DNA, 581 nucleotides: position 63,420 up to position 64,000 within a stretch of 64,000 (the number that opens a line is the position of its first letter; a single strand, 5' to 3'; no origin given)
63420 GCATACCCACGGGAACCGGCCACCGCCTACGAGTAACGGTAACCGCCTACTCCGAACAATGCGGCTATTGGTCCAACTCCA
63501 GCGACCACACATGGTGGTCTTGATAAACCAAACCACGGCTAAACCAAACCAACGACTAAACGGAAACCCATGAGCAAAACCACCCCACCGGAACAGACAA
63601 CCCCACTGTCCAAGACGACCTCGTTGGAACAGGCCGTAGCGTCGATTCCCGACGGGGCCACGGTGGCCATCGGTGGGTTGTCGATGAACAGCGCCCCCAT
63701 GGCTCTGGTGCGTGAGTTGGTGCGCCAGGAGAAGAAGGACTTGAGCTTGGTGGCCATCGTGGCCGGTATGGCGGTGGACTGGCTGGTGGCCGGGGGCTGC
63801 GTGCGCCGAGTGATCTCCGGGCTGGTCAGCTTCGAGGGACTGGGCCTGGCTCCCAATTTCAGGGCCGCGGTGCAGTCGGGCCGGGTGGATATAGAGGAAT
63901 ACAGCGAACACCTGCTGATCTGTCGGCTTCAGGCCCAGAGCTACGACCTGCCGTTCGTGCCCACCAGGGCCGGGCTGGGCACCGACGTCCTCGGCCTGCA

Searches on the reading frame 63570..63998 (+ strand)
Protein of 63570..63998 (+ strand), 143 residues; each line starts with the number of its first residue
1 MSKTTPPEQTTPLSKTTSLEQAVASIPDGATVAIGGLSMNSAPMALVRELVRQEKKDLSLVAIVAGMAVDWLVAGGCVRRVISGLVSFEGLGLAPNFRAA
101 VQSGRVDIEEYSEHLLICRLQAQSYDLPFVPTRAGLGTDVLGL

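Call 63: search_protein_families(library=pfam, proteins=[window:63570-63998:+], max_evalue=0.01)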
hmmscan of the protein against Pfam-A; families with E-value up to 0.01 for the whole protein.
window:63570-63998:+ (143 aa): 1 family
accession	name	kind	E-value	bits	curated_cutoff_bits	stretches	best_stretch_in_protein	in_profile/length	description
PF01144.29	CoA_trans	-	1e-14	54.9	23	1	17-139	2-123/217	Coenzyme A transferase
